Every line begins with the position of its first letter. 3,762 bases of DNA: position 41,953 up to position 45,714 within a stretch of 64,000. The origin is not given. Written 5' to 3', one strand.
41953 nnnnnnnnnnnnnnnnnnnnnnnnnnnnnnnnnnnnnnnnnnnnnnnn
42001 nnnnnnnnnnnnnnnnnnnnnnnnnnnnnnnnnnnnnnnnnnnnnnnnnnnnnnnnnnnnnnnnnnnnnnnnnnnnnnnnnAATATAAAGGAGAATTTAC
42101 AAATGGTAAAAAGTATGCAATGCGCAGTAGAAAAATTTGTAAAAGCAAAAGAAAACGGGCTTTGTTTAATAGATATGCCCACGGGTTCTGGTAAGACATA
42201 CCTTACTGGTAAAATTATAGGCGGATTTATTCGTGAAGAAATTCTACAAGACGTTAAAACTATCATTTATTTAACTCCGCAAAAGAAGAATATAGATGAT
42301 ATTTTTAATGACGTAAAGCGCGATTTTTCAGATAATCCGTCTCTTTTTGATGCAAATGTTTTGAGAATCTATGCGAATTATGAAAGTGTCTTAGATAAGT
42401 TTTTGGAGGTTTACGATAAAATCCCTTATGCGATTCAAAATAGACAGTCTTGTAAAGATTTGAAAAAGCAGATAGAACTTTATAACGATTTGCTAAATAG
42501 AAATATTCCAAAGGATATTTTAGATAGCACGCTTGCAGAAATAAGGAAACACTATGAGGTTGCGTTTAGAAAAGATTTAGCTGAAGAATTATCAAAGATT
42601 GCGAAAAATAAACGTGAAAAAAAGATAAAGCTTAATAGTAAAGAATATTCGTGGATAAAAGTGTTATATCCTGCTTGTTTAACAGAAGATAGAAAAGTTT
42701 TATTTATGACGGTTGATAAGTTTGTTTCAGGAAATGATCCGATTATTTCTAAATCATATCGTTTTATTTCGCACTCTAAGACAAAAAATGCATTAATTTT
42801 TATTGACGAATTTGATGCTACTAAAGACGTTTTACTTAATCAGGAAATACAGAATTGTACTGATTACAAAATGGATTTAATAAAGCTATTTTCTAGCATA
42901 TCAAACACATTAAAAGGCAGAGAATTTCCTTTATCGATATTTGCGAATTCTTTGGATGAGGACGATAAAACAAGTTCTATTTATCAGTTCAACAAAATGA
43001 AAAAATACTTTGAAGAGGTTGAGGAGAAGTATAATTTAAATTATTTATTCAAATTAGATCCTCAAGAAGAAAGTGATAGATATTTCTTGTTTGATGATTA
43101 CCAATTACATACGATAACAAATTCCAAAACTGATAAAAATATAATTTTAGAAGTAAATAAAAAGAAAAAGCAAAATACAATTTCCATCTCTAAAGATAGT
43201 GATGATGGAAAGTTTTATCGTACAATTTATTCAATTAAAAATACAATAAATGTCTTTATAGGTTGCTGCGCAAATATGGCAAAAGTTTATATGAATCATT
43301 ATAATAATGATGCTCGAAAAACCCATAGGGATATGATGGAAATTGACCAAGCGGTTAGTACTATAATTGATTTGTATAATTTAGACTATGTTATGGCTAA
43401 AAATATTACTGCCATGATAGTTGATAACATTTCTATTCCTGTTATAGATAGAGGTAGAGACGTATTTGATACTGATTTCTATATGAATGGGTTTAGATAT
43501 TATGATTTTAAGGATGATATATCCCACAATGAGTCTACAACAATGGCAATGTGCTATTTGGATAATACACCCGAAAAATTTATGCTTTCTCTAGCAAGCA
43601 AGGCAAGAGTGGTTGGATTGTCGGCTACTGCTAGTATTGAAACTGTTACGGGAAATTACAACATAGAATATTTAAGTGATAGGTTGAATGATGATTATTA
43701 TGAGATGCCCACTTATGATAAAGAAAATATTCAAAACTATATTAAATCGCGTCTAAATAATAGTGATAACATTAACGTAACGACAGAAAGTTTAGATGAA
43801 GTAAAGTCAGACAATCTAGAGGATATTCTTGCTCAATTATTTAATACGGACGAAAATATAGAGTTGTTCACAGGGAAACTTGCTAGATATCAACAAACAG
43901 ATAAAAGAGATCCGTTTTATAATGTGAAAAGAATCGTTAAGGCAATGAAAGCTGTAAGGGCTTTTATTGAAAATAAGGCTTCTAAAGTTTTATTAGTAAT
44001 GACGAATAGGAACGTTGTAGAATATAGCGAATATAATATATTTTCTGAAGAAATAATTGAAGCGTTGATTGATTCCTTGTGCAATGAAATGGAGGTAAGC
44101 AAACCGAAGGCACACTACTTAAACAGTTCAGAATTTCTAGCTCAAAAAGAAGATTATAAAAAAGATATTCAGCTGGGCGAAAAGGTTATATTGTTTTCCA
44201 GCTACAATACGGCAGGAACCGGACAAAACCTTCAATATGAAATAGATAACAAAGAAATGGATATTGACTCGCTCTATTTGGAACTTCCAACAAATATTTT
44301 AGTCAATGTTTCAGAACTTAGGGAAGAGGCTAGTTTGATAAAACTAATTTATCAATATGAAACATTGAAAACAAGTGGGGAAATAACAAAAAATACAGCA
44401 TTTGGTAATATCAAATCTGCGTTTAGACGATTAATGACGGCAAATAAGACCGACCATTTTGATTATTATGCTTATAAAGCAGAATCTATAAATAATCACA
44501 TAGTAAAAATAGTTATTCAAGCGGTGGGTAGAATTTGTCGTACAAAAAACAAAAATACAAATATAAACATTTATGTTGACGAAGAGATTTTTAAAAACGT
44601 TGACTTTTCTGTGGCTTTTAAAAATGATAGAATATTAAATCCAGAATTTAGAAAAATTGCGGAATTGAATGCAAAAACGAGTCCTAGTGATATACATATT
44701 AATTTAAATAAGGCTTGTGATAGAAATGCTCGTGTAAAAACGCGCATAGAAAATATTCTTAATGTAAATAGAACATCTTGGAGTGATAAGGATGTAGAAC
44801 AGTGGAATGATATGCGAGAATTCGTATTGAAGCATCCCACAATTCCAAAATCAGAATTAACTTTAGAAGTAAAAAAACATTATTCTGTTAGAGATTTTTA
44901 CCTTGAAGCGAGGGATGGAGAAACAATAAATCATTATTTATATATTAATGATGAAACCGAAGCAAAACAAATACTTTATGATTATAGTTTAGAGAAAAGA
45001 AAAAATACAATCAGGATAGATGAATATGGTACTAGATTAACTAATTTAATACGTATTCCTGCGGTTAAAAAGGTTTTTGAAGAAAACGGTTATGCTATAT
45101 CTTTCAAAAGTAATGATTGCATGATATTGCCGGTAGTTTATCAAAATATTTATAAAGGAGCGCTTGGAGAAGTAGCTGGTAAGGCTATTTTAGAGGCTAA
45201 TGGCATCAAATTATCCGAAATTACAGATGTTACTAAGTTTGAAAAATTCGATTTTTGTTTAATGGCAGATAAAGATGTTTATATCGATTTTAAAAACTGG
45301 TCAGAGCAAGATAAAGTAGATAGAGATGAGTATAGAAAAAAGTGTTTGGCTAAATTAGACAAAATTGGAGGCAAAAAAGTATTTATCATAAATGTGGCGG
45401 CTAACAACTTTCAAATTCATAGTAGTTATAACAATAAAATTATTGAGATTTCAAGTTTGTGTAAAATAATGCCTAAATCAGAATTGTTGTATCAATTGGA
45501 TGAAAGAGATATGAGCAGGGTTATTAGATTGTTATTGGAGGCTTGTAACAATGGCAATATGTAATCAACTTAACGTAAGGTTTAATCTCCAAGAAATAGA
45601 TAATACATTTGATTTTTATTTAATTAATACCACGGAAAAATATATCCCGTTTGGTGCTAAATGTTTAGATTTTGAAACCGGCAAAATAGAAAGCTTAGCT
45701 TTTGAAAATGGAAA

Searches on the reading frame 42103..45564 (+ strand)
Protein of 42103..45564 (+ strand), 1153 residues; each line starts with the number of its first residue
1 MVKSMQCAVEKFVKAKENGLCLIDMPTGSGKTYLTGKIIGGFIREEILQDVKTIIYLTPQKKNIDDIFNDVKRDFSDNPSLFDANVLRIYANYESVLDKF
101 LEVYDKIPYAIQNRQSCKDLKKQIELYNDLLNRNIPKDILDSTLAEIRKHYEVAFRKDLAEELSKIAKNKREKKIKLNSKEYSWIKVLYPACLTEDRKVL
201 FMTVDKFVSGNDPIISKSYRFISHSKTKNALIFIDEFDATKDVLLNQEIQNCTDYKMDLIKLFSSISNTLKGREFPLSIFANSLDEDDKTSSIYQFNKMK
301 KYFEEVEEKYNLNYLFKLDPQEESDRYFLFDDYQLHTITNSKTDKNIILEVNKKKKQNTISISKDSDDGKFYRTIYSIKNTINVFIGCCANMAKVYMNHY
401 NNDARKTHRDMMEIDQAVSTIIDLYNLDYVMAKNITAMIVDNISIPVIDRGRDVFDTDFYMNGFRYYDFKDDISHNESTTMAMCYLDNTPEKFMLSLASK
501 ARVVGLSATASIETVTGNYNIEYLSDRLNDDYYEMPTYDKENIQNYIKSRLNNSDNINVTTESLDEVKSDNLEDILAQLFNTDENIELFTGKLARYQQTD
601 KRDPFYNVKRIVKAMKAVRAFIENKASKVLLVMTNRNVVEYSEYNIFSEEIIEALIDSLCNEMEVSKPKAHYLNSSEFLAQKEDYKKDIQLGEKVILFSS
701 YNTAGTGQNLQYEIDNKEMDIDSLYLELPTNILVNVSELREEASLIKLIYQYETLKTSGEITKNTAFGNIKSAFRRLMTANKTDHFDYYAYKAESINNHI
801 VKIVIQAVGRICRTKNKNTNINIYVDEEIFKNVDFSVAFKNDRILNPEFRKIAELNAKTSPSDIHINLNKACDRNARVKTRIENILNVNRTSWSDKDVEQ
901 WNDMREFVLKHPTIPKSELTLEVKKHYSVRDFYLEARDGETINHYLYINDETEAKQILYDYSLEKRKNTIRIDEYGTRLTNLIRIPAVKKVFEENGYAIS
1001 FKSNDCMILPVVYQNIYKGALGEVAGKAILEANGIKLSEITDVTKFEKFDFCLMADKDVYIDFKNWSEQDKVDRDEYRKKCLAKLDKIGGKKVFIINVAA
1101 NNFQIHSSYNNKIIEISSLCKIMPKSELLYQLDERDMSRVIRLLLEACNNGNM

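Call 5: search_protein_families(library=pfam, proteins=[window:42103-45564:+], max_evalue=0.01)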
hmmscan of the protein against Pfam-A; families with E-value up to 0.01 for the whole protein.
window:42103-45564:+ (1153 aa): 2 families
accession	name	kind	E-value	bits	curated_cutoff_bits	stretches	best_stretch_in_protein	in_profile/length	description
PF00270.35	DEAD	-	0.00059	20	26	0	18-76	14-70/167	DEAD/DEAH box helicase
PF04851.21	ResIII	-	0.0009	19.6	22.5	1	11-75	14-77/164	Type III restriction enzyme, res subunit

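Call 6: search_protein_families(library=padloc, proteins=[window:42103-45564:+], max_evalue=0.01)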
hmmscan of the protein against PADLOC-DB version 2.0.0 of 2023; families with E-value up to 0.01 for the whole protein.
window:42103-45564:+ (1153 aa): 1 family
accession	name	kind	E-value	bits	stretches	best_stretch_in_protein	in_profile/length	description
PDLC04130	DdmD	-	1.6e-36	123.6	1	155-1122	195-1161/1190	-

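Call 7: search_protein_families(library=ncbifam, proteins=[window:42103-45564:+], max_evalue=0.01)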
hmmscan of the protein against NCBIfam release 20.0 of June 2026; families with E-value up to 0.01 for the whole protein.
window:42103-45564:+ (1153 aa): 0 families

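Call 9: search_solved_structures(query=window:42103-45564:+, max_evalue=0.01, show_alignments=1)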
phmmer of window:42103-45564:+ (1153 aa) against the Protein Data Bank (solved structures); distinct sequences matched with E-value up to 0.01: 6.
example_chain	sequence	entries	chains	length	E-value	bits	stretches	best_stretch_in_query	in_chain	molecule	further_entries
9ix4_A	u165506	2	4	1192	3.1e-49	171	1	161-1121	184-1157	DdmD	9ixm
9bf1_A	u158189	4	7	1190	1.2e-37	132.6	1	157-1123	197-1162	Helicase/UvrB N-terminal domain-containing protein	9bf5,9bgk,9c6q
9ezx_A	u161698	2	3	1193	1.2e-37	132.6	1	157-1123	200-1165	Helicase/UvrB N-terminal domain-containing protein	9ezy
8u0u_A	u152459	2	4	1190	1.3e-37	132.5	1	156-1123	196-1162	Helicase/UvrB N-terminal domain-containing protein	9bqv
9khv_A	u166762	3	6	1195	1.3e-37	132.5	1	156-1123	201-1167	Helicase/UvrB N-terminal domain-containing protein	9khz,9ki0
8u0w_A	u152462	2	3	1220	1.5e-37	132.3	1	156-1123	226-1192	Helicase/UvrB N-terminal domain-containing protein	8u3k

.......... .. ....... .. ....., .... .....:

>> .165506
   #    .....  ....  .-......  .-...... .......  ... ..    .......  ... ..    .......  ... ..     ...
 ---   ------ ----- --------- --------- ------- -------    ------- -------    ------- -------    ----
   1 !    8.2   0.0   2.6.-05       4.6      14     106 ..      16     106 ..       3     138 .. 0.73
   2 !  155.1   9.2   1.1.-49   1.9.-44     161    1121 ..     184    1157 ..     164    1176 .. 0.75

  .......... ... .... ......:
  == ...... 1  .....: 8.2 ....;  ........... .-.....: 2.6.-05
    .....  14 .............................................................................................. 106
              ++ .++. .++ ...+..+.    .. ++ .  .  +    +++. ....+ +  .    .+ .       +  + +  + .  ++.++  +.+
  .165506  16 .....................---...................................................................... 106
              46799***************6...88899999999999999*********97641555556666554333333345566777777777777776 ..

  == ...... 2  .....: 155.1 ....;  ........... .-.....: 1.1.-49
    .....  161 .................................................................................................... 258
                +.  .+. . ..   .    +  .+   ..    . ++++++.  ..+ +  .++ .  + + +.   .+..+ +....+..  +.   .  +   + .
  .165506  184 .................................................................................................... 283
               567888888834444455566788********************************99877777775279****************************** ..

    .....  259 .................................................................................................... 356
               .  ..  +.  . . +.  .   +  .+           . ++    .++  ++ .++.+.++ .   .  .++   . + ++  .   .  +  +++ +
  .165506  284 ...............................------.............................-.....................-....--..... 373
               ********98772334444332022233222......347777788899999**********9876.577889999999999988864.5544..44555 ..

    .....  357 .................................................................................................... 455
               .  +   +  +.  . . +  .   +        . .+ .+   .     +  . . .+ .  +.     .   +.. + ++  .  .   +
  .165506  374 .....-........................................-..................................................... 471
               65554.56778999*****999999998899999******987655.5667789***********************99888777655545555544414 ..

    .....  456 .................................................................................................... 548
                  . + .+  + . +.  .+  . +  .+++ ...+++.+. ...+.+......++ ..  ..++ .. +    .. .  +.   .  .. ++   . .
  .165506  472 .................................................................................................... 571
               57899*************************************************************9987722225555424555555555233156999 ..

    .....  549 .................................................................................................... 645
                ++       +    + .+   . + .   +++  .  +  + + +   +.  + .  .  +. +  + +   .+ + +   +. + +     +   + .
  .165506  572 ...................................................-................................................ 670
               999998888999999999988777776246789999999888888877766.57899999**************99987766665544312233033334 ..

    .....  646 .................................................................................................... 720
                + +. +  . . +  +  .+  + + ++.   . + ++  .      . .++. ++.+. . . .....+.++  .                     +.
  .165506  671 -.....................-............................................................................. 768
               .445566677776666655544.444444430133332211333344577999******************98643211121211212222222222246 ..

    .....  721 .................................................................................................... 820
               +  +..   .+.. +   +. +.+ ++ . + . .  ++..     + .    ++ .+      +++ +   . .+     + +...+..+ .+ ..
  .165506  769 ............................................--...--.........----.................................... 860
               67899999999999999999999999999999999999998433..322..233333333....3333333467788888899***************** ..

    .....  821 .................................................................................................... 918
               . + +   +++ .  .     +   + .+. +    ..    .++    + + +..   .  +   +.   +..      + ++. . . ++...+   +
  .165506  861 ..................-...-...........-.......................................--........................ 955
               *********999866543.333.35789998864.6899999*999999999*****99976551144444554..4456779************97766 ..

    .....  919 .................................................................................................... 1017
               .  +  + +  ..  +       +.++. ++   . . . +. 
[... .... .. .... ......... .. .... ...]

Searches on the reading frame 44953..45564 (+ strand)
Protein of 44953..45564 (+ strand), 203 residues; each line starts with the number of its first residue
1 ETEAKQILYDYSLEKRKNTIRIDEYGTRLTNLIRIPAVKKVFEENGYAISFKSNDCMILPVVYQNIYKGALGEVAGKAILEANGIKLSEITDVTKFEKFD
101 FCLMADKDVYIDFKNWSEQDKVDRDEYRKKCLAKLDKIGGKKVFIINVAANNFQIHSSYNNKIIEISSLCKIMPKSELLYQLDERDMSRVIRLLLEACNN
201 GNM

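Call 59: search_solved_structures(query=window:44953-45564:+, max_evalue=0.01, show_alignments=2)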
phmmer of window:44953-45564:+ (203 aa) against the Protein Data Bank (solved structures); distinct sequences matched with E-value up to 0.01: 6.
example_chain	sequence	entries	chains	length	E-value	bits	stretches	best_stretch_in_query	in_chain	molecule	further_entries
9ix4_A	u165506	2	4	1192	9.3e-14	54.7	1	26-171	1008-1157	DdmD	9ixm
8u0u_A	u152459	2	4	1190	1.5e-11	47.6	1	24-173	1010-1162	Helicase/UvrB N-terminal domain-containing protein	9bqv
9khv_A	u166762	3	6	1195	1.5e-11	47.6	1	24-173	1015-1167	Helicase/UvrB N-terminal domain-containing protein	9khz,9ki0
9bf1_A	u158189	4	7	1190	1.5e-11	47.6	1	24-173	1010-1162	Helicase/UvrB N-terminal domain-containing protein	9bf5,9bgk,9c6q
9ezx_A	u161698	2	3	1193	1.5e-11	47.6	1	24-173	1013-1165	Helicase/UvrB N-terminal domain-containing protein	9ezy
8u0w_A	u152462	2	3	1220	1.5e-11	47.5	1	24-173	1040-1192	Helicase/UvrB N-terminal domain-containing protein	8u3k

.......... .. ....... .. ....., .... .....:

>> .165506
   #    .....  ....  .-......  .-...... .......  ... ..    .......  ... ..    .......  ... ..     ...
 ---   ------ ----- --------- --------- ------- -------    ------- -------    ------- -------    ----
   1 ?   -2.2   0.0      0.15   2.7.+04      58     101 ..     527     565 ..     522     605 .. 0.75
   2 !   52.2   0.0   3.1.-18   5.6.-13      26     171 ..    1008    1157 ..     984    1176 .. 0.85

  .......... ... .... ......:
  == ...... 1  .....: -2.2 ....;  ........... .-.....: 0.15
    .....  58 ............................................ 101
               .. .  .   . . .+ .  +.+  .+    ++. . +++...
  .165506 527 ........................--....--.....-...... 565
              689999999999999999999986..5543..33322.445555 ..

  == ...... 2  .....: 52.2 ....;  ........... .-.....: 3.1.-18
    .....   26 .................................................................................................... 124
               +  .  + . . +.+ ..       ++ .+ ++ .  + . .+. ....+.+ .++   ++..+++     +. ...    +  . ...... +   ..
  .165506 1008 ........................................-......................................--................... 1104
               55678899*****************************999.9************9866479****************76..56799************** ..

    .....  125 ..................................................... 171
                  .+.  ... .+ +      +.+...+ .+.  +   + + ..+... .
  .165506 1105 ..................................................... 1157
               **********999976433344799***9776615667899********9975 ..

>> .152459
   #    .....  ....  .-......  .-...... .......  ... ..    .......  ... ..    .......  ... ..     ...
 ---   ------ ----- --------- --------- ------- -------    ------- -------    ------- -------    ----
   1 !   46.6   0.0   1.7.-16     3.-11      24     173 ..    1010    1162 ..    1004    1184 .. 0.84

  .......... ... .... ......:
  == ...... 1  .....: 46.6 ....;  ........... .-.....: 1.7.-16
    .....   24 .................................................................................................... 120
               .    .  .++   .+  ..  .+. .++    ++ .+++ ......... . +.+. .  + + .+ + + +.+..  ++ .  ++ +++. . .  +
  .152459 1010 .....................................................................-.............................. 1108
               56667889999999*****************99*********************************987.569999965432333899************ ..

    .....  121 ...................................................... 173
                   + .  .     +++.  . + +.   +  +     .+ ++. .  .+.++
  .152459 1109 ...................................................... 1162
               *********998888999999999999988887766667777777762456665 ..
